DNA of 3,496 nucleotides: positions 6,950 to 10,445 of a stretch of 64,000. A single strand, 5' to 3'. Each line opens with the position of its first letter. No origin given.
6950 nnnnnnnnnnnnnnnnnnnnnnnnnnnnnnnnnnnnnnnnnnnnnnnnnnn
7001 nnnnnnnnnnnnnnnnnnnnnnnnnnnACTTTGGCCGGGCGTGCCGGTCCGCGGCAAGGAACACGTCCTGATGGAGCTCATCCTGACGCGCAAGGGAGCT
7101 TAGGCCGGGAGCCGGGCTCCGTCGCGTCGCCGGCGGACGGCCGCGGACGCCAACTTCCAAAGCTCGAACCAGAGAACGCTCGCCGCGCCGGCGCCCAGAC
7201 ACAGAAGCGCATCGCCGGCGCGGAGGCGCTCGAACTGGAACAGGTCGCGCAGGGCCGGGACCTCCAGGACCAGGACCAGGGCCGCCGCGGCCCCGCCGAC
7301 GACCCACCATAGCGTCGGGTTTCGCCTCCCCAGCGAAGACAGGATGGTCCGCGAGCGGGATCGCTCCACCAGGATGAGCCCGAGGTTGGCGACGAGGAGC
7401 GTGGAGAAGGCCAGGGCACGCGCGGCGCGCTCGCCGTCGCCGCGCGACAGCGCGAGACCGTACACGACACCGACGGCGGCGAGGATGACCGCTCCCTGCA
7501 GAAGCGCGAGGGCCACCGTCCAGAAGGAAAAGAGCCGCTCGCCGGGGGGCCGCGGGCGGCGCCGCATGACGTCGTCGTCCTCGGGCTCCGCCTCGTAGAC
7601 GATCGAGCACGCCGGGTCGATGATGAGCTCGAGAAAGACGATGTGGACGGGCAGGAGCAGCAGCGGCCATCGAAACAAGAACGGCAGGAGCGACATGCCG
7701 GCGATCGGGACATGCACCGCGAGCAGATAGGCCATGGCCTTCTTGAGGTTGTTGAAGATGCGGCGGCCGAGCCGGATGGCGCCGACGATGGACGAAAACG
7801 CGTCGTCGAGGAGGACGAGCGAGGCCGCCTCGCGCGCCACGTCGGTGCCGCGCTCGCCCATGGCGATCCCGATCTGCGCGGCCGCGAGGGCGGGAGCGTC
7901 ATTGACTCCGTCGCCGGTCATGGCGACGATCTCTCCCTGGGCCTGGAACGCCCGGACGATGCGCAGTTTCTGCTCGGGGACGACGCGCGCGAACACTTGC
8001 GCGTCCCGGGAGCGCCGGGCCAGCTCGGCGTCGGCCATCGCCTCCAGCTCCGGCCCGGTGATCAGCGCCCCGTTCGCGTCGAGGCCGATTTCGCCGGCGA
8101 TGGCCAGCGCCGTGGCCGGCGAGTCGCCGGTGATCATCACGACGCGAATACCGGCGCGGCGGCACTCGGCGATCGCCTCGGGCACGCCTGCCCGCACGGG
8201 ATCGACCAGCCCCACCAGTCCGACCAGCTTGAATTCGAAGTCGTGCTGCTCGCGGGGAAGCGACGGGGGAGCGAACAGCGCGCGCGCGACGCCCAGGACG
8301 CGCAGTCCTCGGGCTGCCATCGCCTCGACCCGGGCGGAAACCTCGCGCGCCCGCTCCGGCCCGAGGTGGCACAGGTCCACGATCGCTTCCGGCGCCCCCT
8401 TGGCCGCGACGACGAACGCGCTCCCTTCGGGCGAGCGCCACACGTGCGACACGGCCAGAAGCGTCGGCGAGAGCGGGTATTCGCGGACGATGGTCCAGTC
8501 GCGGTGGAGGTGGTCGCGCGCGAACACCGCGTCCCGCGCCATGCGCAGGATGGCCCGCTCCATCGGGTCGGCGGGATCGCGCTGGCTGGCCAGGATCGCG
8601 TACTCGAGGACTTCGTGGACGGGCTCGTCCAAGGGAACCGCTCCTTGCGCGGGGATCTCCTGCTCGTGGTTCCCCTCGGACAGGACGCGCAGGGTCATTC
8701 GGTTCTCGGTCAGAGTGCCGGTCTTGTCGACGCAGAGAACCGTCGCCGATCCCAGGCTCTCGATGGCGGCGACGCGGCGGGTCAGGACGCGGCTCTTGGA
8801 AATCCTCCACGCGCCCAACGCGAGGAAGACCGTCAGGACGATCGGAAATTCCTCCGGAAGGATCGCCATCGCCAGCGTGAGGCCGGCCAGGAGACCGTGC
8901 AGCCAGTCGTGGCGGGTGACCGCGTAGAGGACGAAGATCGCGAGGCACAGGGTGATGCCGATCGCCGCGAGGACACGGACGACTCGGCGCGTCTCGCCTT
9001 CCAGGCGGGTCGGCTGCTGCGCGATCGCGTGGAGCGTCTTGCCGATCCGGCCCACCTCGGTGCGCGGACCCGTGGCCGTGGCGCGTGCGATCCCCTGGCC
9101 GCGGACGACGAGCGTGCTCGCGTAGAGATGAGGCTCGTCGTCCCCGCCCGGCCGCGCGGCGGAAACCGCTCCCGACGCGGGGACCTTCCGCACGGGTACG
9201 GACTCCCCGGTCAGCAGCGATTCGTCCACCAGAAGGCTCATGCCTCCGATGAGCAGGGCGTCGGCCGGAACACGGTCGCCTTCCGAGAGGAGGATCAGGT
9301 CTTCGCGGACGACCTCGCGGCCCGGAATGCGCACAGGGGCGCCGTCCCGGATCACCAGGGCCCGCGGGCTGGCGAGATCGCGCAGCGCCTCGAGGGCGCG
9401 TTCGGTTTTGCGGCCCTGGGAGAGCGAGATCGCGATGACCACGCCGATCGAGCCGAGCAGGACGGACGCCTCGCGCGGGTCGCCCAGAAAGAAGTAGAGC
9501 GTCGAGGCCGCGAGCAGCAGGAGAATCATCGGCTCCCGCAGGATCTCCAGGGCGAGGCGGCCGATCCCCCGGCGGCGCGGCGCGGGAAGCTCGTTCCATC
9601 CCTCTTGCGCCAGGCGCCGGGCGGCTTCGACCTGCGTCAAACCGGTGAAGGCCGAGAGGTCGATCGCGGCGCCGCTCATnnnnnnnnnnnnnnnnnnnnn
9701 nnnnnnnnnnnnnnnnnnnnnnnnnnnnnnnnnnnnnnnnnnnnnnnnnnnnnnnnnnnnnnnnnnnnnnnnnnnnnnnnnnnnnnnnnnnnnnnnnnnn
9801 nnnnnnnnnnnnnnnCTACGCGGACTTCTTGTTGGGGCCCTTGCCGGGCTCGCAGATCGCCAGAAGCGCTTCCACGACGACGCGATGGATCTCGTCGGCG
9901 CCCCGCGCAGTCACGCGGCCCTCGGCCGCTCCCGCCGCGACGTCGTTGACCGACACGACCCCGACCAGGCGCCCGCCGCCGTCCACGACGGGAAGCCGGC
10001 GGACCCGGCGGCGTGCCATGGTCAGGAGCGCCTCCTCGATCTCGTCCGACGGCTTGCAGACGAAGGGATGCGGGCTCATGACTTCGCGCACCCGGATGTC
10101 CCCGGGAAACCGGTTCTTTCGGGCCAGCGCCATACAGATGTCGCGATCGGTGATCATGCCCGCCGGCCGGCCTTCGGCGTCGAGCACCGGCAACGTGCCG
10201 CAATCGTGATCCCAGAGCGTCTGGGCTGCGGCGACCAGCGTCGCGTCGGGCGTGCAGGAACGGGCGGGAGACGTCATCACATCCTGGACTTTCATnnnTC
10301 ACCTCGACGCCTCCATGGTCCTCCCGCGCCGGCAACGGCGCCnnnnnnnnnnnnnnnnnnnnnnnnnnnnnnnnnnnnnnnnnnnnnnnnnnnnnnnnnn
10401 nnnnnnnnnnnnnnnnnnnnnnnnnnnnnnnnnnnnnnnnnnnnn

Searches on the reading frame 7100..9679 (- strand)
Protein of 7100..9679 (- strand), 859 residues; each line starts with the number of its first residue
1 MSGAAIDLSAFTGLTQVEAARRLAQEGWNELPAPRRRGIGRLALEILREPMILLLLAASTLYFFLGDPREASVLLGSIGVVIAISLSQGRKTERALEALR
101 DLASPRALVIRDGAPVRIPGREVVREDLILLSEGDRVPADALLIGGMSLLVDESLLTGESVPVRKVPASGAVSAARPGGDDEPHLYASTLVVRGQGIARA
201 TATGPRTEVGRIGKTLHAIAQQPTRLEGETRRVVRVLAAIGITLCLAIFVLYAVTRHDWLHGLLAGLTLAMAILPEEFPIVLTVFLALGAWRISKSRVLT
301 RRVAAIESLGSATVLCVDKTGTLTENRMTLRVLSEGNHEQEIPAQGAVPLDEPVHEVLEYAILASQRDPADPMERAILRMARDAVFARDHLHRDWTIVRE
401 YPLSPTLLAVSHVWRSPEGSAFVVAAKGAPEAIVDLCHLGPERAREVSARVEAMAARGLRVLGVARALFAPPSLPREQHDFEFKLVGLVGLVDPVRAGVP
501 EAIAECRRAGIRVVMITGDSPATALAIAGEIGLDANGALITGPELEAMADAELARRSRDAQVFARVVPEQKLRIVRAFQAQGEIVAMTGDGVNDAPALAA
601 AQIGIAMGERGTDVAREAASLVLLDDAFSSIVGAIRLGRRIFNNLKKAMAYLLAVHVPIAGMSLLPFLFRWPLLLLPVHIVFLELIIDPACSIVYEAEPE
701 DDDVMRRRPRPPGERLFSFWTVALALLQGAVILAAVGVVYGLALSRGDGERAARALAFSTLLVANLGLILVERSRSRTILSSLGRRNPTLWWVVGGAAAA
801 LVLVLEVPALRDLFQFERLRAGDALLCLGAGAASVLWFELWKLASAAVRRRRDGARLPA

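Call 60: search_protein_families(library=pfam, proteins=[window:7100-9679:-], max_evalue=0.00001)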
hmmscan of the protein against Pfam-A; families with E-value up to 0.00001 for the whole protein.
window:7100-9679:- (859 aa): 5 families
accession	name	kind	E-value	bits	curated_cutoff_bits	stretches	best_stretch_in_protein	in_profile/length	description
PF00122.25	E1-E2_ATPase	-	1.5e-42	145.6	28.1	1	102-295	2-180/181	E1-E2 ATPase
PF00689.26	Cation_ATPase_C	-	2.5e-37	128.8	27.3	1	672-843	1-174/175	Cation transporting ATPase, C-terminus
PF00702.32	Hydrolase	-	2.9e-18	67.4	26.4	1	314-601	3-190/191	haloacid dehalogenase-like hydrolase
PF00690.31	Cation_ATPase_N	-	5.3e-11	42.4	20.4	1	11-61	18-68/69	Cation transporter/ATPase, N-terminus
PF08282.18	Hydrolase_3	-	7e-06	26.4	20.9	0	578-631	199-251/255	haloacid dehalogenase-like hydrolase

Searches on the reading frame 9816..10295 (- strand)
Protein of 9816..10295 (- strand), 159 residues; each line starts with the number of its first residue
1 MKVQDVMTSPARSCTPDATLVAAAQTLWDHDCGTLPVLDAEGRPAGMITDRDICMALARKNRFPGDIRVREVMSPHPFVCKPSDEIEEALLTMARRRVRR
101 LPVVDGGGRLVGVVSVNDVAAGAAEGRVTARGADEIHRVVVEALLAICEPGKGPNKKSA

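Call 26: search_protein_families(library=pfam, proteins=[window:9816-10295:-], max_evalue=0.001)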
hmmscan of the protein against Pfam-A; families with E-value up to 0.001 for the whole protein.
window:9816-10295:- (159 aa): 1 family
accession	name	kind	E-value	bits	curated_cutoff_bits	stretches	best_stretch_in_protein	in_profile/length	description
PF00571.33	CBS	-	1.9e-30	105.3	24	2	69-120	1-52/57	CBS domain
